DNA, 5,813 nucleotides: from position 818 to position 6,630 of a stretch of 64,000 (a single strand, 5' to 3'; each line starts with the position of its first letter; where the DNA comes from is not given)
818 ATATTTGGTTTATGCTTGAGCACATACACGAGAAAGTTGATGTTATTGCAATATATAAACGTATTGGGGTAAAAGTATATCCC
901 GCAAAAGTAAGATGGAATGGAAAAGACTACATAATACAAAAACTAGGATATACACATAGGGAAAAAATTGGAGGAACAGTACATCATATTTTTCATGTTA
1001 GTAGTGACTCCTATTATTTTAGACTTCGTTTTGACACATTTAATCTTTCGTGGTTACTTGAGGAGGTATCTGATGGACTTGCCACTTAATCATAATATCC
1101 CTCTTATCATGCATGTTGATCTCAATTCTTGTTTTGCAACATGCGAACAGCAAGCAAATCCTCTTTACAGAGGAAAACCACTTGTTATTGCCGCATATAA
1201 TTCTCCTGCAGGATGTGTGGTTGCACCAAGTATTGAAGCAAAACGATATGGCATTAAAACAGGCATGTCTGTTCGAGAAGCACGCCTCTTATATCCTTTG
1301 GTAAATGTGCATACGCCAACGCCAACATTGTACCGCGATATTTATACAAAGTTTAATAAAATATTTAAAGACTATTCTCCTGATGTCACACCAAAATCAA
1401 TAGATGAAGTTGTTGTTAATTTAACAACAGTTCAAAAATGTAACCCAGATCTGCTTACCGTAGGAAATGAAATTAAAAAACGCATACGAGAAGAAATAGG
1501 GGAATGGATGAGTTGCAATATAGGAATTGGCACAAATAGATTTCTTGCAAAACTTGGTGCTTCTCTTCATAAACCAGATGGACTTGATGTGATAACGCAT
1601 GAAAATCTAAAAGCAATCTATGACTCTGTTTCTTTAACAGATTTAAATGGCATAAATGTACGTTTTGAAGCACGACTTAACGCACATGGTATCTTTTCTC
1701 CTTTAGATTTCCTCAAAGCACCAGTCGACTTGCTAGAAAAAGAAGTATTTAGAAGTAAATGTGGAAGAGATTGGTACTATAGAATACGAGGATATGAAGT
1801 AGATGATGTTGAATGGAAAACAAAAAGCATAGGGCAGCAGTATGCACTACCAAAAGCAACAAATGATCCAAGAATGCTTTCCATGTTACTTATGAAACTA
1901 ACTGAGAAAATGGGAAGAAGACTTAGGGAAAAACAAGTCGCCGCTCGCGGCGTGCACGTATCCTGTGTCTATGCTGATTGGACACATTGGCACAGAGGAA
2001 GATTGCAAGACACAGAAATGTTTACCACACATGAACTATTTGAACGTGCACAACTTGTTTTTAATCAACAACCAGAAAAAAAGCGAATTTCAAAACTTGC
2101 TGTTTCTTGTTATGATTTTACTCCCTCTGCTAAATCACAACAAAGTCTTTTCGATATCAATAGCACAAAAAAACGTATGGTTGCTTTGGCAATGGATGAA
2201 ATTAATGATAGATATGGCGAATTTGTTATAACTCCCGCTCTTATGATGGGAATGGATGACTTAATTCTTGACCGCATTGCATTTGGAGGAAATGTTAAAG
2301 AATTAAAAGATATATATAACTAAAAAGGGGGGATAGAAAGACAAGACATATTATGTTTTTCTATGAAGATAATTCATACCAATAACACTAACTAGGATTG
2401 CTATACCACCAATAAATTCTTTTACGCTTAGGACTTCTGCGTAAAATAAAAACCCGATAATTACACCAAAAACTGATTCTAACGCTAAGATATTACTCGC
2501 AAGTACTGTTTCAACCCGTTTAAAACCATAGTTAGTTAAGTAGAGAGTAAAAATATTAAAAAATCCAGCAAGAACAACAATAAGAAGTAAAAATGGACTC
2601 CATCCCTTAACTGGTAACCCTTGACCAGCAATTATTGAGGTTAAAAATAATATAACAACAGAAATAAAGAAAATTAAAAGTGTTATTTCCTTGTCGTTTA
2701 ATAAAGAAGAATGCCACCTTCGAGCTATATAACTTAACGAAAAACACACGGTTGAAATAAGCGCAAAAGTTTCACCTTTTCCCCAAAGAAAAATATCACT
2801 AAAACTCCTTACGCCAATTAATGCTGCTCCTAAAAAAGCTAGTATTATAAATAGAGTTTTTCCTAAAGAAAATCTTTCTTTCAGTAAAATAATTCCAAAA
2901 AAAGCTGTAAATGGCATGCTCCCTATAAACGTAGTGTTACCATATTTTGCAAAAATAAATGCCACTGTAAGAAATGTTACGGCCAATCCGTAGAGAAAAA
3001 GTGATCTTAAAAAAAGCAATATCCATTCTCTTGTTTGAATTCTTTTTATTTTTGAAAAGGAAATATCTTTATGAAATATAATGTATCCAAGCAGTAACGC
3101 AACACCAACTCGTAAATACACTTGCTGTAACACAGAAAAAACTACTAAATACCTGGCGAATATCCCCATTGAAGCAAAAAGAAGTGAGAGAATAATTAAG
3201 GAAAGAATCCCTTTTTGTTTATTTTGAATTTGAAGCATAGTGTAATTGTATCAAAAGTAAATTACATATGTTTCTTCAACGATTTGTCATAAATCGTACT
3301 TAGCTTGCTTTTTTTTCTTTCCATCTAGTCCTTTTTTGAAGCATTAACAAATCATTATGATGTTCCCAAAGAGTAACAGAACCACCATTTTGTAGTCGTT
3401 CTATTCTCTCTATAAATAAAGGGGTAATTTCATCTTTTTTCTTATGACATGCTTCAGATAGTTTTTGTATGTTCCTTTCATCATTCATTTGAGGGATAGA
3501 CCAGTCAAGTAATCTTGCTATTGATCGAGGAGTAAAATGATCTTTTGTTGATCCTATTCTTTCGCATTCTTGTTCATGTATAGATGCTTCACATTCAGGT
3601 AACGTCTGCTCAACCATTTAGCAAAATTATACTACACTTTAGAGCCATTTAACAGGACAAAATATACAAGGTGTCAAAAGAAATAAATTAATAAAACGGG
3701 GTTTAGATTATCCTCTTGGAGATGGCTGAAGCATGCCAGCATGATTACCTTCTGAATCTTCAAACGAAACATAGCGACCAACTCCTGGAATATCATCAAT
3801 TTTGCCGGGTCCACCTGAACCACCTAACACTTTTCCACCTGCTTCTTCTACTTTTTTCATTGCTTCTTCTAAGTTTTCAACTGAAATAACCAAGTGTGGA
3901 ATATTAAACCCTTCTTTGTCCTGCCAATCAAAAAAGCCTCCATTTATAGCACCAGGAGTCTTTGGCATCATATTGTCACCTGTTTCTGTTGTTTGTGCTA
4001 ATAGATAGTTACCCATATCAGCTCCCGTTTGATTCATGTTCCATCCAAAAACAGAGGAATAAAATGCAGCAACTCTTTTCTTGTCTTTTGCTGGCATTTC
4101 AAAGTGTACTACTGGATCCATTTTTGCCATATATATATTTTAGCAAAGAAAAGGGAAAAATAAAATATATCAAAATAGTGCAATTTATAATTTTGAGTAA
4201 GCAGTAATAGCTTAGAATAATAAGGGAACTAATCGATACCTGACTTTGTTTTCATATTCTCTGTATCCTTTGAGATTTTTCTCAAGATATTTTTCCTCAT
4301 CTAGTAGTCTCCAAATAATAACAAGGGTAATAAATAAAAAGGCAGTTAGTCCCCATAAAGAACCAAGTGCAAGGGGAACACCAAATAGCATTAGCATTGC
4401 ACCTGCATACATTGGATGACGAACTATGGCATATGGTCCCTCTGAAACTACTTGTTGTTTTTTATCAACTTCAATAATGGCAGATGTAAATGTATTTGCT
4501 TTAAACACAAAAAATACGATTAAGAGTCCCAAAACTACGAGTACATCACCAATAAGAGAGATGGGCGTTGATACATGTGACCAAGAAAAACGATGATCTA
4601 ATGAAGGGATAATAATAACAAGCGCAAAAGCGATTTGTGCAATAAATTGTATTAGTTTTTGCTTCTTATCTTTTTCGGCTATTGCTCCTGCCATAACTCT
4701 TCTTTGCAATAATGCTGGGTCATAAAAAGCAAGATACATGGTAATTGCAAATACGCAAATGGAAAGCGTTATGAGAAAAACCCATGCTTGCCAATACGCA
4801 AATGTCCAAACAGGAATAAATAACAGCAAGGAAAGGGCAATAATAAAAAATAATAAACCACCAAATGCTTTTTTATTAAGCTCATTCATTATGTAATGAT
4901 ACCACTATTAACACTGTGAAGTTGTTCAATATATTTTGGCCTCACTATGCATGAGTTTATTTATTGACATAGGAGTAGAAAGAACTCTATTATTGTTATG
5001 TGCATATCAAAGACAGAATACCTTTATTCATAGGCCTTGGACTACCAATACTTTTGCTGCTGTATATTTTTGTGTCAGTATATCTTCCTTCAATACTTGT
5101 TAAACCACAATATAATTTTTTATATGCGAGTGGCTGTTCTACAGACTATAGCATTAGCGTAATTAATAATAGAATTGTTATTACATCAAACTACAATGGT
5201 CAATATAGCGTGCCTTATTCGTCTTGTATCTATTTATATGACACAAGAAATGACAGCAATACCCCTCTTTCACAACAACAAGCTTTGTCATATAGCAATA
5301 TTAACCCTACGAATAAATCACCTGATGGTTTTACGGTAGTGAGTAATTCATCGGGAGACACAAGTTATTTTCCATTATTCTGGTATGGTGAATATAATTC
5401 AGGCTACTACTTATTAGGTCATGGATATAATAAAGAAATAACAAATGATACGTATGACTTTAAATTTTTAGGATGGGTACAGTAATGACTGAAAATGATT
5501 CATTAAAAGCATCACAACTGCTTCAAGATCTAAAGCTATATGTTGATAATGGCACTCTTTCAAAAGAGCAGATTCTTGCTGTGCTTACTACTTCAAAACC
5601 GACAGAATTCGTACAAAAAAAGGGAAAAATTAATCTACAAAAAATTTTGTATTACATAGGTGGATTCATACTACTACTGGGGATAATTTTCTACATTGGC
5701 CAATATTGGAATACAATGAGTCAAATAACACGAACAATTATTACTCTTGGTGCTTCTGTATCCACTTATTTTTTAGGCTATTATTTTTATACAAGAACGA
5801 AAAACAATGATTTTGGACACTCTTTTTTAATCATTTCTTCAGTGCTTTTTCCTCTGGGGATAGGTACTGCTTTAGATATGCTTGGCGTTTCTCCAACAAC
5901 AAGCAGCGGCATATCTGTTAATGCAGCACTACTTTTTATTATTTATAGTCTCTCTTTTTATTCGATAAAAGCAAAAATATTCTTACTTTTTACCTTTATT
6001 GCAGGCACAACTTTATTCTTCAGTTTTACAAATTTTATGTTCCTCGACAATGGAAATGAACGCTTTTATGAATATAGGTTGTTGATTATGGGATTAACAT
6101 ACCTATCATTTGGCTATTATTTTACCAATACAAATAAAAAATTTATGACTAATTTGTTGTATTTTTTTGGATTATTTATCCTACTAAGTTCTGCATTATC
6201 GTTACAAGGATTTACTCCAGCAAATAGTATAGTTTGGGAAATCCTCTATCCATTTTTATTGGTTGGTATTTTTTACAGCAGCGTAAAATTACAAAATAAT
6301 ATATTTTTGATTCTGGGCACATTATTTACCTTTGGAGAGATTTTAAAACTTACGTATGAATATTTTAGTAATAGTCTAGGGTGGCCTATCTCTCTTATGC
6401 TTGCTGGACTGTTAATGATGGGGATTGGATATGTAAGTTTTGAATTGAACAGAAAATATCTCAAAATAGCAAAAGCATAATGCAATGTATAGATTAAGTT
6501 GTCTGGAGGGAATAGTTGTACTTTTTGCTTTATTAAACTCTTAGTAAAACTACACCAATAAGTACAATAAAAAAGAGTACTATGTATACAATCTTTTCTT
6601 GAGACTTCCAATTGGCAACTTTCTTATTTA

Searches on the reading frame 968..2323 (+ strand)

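Call 58: search_protein_families(library=pfam, proteins=[window:968-2323:+], max_evalue=0.001)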
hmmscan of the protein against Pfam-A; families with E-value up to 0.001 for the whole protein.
window:968-2323:+ (451 aa): 2 families
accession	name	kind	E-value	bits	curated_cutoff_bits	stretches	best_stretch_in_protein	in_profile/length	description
PF00817.25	IMS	-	6.1e-34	117.5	23.2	1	50-197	1-146/148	impB/mucB/samB family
PF11799.13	IMS_C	-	2.5e-12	47.6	20.7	1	286-394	2-109/109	impB/mucB/samB family C-terminal domain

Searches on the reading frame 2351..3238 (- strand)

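Call 58: search_protein_families(library=pfam, proteins=[window:2351-3238:-], max_evalue=0.001)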
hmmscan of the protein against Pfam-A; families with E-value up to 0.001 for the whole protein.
window:2351-3238:- (295 aa): 1 family
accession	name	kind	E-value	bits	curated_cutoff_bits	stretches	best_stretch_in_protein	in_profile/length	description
PF00892.27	EamA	-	6e-22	78.8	28.2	2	154-289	2-134/135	EamA-like transporter family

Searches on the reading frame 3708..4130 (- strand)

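Call 59: search_protein_families(library=pfam, proteins=[window:3708-4130:-], max_evalue=0.001)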
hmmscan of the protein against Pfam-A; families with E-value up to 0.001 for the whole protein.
window:3708-4130:- (140 aa): 3 families
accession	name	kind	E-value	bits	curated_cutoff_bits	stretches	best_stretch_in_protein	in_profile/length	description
PF18029.7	Glyoxalase_6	-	1.3e-07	32.7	23.6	1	14-129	6-101/106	Glyoxalase-like domain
PF00903.31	Glyoxalase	-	1.9e-07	31.9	20.6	1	8-129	3-117/121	Glyoxalase/Bleomycin resistance protein/Dioxygenase superfamily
PF22677.2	Ble-like_N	-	2.6e-06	27.5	24.5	1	7-42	2-35/41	Bleomycin resistance protein-like N-terminal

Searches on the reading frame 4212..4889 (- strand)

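Call 58: search_protein_families(library=pfam, proteins=[window:4212-4889:-], max_evalue=0.001)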
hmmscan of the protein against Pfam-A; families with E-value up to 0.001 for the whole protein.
window:4212-4889:- (225 aa): 3 families
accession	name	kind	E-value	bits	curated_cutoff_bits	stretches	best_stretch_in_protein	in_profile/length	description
PF04191.18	PEMT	-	1.4e-15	58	25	1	112-205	4-101/105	Phospholipid methyltransferase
PF04140.19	ICMT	-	1.5e-08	35.4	24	1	119-203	7-94/95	Isoprenylcysteine carboxyl methyltransferase (ICMT) family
PF01222.22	ERG4_ERG24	-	1.1e-05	24.8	27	1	137-225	341-432/432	Ergosterol biosynthesis ERG4/ERG24 family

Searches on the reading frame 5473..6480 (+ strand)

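Call 58: search_protein_families(library=pfam, proteins=[window:5473-6480:+], max_evalue=0.001)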
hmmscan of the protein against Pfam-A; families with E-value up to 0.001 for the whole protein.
window:5473-6480:+ (335 aa): 1 family
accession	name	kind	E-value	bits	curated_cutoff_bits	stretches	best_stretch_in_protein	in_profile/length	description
PF09925.14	DUF2157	-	2e-14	54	32.4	1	23-157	3-136/146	Predicted membrane protein (DUF2157)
